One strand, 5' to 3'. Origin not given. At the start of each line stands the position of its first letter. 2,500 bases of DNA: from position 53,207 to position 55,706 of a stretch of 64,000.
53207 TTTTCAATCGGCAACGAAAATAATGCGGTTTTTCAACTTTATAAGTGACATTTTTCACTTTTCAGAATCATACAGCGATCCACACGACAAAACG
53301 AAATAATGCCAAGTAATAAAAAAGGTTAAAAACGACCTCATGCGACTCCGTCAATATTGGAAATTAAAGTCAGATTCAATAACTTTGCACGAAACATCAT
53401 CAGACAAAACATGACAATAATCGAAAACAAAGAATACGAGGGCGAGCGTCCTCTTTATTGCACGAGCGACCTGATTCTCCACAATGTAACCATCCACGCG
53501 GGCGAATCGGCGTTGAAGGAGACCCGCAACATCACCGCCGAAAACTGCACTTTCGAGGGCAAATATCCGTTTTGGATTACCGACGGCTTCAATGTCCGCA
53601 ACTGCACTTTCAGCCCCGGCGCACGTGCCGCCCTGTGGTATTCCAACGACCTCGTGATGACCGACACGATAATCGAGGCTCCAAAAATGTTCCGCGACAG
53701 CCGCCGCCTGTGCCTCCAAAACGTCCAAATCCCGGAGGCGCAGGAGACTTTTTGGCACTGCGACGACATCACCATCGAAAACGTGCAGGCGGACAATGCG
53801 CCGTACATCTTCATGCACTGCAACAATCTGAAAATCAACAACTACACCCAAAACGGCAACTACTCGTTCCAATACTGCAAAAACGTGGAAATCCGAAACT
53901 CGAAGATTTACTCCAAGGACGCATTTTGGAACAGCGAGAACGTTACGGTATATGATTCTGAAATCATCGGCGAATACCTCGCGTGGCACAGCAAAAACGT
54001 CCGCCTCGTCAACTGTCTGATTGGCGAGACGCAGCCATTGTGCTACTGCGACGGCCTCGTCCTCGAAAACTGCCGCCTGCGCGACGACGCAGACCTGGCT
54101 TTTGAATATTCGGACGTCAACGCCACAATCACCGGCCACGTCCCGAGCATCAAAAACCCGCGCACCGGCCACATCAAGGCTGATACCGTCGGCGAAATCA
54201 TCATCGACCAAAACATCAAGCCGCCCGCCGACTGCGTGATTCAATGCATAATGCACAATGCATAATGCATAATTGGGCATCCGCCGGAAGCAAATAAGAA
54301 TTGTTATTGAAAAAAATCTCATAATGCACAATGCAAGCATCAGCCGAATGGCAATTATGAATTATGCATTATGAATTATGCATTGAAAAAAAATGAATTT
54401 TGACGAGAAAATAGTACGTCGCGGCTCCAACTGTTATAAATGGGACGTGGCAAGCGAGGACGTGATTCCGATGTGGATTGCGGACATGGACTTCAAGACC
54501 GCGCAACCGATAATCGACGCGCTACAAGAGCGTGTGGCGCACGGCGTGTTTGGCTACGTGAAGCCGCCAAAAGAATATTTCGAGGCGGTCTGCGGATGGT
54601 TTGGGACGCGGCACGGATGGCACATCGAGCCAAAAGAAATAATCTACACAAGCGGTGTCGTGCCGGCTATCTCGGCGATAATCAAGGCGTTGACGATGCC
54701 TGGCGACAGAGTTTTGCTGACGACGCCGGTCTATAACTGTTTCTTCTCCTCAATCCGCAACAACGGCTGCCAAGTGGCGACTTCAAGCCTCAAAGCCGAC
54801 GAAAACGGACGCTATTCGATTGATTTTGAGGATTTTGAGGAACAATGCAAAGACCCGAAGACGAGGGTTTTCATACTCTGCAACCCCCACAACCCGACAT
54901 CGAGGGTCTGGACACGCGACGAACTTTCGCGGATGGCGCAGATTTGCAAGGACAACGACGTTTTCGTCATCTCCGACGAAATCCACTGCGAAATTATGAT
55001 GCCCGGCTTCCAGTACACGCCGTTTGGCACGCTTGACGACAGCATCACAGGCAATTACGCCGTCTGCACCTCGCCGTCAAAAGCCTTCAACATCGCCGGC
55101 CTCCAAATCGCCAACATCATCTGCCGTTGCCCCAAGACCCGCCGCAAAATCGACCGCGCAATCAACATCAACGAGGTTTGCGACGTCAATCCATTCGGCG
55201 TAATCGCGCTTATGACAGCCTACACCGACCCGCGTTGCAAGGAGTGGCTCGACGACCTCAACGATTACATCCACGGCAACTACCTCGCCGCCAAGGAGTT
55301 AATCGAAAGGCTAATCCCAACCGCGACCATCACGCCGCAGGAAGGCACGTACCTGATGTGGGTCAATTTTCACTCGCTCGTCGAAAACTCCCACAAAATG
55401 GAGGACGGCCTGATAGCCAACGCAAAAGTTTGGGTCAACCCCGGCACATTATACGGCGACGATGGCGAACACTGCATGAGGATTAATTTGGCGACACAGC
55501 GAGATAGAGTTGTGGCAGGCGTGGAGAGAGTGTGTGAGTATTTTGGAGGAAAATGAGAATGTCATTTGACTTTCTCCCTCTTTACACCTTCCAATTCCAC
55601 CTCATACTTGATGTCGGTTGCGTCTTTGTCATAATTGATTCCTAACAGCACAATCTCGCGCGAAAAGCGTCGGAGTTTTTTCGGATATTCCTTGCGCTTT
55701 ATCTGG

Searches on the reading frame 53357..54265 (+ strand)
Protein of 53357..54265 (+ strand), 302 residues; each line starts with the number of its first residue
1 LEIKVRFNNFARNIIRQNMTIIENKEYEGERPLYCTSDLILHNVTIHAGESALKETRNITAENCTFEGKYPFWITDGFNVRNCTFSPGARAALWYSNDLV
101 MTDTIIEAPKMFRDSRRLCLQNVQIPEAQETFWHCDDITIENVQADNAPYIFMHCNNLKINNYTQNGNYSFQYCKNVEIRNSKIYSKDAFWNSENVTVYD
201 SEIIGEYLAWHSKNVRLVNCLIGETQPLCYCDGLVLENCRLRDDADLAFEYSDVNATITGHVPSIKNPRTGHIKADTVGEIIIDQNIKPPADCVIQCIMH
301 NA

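Call 3: search_protein_families(library=pfam, proteins=[window:53357-54265:+], max_evalue=0.01)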
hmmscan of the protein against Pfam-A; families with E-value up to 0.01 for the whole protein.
window:53357-54265:+ (302 aa): 1 family
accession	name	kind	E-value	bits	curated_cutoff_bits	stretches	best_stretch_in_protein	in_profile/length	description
PF12541.14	DUF3737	-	1.2e-122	408.9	23.9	1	21-295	2-274/275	Protein of unknown function (DUF3737)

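Call 4: search_protein_families(library=ncbifam, proteins=[window:53357-54265:+], max_evalue=0.01)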
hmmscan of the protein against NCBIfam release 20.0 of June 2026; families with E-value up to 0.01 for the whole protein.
window:53357-54265:+ (302 aa): 0 families

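Call 50: search_protein_families(library=ncbifam, proteins=[window:53357-54265:+], max_evalue=0.00001)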
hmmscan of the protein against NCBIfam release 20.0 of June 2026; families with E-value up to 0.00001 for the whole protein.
window:53357-54265:+ (302 aa): 0 families

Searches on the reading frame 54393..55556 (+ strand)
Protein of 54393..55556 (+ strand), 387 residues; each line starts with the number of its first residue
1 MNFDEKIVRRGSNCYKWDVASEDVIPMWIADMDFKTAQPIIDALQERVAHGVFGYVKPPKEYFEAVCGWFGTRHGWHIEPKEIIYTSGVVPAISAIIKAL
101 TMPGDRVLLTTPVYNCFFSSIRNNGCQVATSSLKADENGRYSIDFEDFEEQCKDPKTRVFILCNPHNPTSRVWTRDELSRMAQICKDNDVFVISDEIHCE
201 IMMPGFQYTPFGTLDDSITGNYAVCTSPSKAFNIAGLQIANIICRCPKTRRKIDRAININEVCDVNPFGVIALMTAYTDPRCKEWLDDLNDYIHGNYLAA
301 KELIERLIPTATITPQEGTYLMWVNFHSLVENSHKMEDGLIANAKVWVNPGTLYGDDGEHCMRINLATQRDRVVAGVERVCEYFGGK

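Call 50: search_protein_families(library=ncbifam, proteins=[window:54393-55556:+], max_evalue=0.00001)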
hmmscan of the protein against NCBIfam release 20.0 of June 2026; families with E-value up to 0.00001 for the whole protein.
window:54393-55556:+ (387 aa): 63 families (the best 25 are shown)
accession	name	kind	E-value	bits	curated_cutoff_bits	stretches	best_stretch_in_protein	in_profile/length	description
TIGR04350.1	C_S_lyase_PatB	subfamily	8.3e-119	396.9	340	1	3-380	1-379/384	PatB family C-S lyase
NF041364.1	GntC_guanitoxin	equivalog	4.2e-38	131.2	415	1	65-381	45-354/356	guanitoxin biosynthesis PLP-dependent (S)-gamma-hydroxy-L-arginine cyclodehydratase GntC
NF004770.0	PRK06108.1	subfamily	5.2e-35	121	422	1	19-384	33-392/396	pyridoxal phosphate-dependent aminotransferase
NF006229.0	PRK08361.1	equivalog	3.5e-31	108.6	624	1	21-381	32-385/391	aspartate aminotransferase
NF006756.0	PRK09276.1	subfamily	4.7e-31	108.1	507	1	21-381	30-383/387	LL-diaminopimelate aminotransferase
TIGR01265.1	tyr_nico_aTase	subfamily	5.3e-31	108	292.45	1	33-383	46-398/403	tyrosine/nicotianamine family aminotransferase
NF006569.0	PRK09082.1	subfamily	8e-31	107.5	420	1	33-381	41-384/386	methionine aminotransferase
NF004975.0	PRK06348.1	equivalog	7.7e-30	104.1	549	1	21-380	28-379/384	pyridoxal phosphate-dependent aminotransferase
NF005744.0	PRK07568.1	subfamily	1e-29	103.6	389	1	24-252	32-257/398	pyridoxal phosphate-dependent aminotransferase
TIGR03540.1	DapC_direct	equivalog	1.2e-29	103.5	593.25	1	21-381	28-381/383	LL-diaminopimelate aminotransferase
NF005817.0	PRK07683.1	equivalog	1.4e-29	103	575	1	21-384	27-381/387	aminotransferase A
NF005732.0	PRK07550.1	equivalog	5.2e-29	101.5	366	1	42-376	56-379/389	aminotransferase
NF006514.0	PRK08960.1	equivalog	8e-29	100.6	554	1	18-384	28-385/388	pyridoxal phosphate-dependent aminotransferase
NF005855.0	PRK07777.1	equivalog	8.1e-28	97.8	553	1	41-330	47-330/391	pyridoxal phosphate-dependent aminotransferase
NF005601.0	PRK07337.1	equivalog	1e-27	97.3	496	1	18-384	31-392/394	pyridoxal phosphate-dependent aminotransferase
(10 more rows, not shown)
